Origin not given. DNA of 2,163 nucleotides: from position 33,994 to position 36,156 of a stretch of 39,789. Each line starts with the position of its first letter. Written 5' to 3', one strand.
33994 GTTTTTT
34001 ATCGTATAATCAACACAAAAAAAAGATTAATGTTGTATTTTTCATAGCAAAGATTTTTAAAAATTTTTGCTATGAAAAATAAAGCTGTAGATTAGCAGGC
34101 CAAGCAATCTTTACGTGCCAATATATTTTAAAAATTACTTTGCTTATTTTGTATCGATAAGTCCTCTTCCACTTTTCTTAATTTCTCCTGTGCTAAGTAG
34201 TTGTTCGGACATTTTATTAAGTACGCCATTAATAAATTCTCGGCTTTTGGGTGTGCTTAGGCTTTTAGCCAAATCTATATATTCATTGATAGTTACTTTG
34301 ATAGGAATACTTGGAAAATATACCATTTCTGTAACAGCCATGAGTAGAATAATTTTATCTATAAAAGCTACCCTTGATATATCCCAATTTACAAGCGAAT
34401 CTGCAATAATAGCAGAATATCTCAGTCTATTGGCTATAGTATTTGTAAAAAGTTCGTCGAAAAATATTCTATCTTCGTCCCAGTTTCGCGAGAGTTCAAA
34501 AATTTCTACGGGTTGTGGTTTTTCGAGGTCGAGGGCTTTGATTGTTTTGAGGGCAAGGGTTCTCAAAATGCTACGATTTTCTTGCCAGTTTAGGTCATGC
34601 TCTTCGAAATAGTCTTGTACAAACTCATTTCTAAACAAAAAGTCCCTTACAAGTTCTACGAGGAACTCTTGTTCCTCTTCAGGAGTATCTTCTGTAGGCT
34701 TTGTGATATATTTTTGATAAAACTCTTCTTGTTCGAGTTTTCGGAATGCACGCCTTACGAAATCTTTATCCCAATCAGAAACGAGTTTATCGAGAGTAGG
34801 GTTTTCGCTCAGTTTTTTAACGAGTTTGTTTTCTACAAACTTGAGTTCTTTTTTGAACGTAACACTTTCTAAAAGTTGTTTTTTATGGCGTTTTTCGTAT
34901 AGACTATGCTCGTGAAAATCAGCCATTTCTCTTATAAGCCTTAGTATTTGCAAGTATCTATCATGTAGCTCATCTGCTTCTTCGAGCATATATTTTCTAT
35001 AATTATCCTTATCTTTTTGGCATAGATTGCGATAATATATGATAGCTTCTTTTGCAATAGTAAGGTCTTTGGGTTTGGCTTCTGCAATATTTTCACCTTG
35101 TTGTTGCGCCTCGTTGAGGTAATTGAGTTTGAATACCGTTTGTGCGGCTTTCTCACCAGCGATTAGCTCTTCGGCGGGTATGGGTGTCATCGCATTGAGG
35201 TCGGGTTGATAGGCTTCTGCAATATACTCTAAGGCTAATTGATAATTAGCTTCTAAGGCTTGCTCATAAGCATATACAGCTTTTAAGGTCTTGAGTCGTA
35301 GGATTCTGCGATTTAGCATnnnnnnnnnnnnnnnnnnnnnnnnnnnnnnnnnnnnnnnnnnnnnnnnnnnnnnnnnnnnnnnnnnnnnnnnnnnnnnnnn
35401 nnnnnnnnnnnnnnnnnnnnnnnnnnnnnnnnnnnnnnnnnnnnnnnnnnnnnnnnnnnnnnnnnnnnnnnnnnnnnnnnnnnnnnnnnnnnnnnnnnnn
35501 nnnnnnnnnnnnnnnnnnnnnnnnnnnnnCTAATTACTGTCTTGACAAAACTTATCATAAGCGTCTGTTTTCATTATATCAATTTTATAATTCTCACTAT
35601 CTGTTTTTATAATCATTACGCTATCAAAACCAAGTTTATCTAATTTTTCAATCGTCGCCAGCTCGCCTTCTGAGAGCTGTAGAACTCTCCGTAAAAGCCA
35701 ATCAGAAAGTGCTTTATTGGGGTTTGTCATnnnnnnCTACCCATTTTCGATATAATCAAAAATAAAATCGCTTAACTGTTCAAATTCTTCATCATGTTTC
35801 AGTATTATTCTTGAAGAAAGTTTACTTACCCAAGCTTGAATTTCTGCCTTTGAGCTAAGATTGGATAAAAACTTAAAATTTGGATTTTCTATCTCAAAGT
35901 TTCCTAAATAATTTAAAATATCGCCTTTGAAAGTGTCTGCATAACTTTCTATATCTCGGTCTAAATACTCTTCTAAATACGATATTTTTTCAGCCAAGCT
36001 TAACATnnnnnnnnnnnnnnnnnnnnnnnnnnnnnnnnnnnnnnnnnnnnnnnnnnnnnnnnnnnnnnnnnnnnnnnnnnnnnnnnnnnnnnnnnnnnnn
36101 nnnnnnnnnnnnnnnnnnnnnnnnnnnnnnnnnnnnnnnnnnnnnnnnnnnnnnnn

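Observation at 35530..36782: DUF3883-nuclease operon with two translationally coupled small proteins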

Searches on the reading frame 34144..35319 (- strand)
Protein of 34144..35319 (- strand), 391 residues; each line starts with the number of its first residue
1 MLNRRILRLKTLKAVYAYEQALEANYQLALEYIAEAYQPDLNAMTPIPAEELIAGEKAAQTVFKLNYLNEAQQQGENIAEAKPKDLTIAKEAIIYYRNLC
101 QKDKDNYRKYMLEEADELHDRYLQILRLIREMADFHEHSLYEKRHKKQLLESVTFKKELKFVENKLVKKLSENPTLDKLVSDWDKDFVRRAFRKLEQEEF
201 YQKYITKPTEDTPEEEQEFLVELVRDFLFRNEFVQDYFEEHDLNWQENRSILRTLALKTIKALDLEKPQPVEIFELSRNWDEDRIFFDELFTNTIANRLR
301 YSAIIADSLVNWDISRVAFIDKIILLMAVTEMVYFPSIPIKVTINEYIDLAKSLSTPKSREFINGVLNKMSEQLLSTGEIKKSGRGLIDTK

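Call 3: search_protein_families(library=pfam, proteins=[window:34144-35319:-], max_evalue=1)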
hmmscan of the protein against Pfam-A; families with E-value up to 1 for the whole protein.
window:34144-35319:- (391 aa): 2 families
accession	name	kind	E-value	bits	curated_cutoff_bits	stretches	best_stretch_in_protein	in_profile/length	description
PF01029.23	NusB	-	8.7e-25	88.1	23.1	1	253-371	4-132/133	NusB family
PF00135.34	COesterase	-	0.049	13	27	1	137-234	294-396/515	Carboxylesterase family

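Call 55: find_encoding_contigs(protein=window:34144-35319:-, flank=4000, max_places=6)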
Protein window:34144-35319:- (391 aa): no gene with exactly this product is on record in the collection.

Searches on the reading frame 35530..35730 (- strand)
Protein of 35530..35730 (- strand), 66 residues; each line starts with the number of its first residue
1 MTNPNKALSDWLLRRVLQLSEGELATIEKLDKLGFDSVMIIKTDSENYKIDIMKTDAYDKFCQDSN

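Call 3: search_protein_families(library=pfam, proteins=[window:35530-35730:-], max_evalue=1)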
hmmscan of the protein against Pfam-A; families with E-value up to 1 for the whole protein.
window:35530-35730:- (66 aa): 0 families

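Call 5: search_protein_families(library=padloc, proteins=[window:35530-35730:-], max_evalue=1)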
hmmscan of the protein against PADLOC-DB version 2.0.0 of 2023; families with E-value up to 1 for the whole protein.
window:35530-35730:- (66 aa): 1 family
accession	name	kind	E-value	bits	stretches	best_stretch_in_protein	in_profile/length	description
PDLC03479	REase_II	-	1.2e-24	85.4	1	1-63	313-375/376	Type II restriction enzyme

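Call 6: search_protein_families(library=ncbifam, proteins=[window:35530-35730:-], max_evalue=1)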
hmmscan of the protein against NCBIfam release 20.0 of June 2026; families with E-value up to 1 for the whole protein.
window:35530-35730:- (66 aa): 0 families

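Call 7: search_protein_families(library=phrogs, proteins=[window:35530-35730:-], max_evalue=1)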
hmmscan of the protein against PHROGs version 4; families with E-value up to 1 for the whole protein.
window:35530-35730:- (66 aa): 0 families

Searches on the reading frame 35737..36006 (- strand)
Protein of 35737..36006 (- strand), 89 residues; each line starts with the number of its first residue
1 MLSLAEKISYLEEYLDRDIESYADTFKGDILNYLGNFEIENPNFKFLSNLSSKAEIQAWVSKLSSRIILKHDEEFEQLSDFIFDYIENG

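Call 3: search_protein_families(library=pfam, proteins=[window:35737-36006:-], max_evalue=1)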
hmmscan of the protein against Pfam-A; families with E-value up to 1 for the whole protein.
window:35737-36006:- (89 aa): 0 families

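Call 5: search_protein_families(library=padloc, proteins=[window:35737-36006:-], max_evalue=1)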
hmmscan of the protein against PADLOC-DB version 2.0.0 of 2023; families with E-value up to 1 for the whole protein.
window:35737-36006:- (89 aa): 0 families

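Call 6: search_protein_families(library=ncbifam, proteins=[window:35737-36006:-], max_evalue=1)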
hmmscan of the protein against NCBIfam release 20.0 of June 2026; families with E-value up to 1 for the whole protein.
window:35737-36006:- (89 aa): 0 families

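Call 7: search_protein_families(library=phrogs, proteins=[window:35737-36006:-], max_evalue=1)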
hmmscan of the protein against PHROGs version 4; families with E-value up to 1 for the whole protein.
window:35737-36006:- (89 aa): 1 family
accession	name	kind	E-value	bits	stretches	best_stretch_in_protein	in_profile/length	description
phrog_26052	-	unknown function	0.38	11.6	1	17-55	47-85/93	-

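Call 38: find_homologous_proteins(query=window:35740-36006:-, max_evalue=0.01)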
Query window:35740-36006:- (89 aa): 2 proteins with E <= 0.01 among 2 candidates.
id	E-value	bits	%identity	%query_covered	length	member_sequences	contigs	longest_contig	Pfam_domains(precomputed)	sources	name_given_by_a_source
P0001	4.2e-48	179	99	97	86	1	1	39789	-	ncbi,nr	ncbi:MAG: hypothetical protein JJT94_14885 [Bernardetiaceae bacterium]|nr:hypothetical protein [Bern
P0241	5.8e-16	76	54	100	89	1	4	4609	-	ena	-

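Call 47: search_protein_representatives(protein=window:35740-36006:-)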
Query: 89 residues. Proteins with E-value up to 0.001 (for the whole library): 85; up to 1e-10: 33; up to 1e-30: 0. The best 85 are listed.
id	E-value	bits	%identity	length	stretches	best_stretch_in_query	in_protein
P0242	1.0e-22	96.0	60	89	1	1-86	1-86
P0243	1.0e-22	95.9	54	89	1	1-89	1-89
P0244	3.5e-21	91.0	53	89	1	1-89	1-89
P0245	4.3e-21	90.7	55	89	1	1-89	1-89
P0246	2.3e-20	88.4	53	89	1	1-89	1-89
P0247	1.6e-19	85.7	51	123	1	1-89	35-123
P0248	2.1e-18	82.2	53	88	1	1-89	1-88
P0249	4.8e-18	81.0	52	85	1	6-89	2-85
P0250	8.6e-18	80.2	52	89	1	1-86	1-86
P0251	8.8e-18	80.2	52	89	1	1-89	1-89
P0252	2.2e-17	78.9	57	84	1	1-89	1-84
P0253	7.1e-17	77.3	51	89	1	1-89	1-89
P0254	8.9e-16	73.8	47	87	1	1-89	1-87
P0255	1.0e-15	73.6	52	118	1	1-85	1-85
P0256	1.4e-15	73.2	42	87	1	2-84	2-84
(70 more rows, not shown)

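Call 58: predict_structure(alignment_id=A3)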
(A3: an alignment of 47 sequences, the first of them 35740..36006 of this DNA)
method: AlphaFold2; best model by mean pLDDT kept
length: 89 residues; sequences in the alignment: 47
mean_pLDDT: 91.3   pTM: 0.80
mean pLDDT of the five models: 91.3, 91.2, 89.8, 89.3, 86.3
residues with pLDDT >= 90: 70; 70-90: 19; 50-70: 0; < 50: 0
segments of 3 or more residues with pLDDT < 50: none
pLDDT, mean of each block of 10 residues (from residue 1): 93 91 87 92 92 95 92 91 90
secondary structure, 60 per line:
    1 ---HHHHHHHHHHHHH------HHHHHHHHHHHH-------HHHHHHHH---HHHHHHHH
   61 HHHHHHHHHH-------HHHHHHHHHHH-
elements in order: H4-16 H23-34 H42-49 H53-70 H78-88

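Call 66: search_solved_structures(query=A3, max_evalue=1)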
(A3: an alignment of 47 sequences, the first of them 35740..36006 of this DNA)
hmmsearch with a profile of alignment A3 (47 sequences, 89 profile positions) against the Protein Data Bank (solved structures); distinct sequences matched with E-value up to 1: 8.
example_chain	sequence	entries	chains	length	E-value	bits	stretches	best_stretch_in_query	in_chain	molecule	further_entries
5llt_A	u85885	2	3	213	0.094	16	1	34-76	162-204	Nicotinate-nucleotide adenylyltransferase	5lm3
4luy_A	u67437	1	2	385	0.24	14.7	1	17-83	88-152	Alanine racemase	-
4lus_A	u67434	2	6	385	0.24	14.7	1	17-83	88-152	Alanine racemase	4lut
4e2k_A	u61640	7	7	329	0.29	14.4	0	55-75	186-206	DNA primase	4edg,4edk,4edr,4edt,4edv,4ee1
8zy1_A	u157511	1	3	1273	0.67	13.2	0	24-63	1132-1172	Spike glycoprotein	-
7by7_A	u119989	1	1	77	0.68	13.2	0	1-34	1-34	Putative gene 46 protein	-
9rxf_A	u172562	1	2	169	0.75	13.1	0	52-67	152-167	Flavodoxin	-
7uba_A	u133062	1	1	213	0.86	12.9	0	31-65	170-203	HORMA domain-containing protein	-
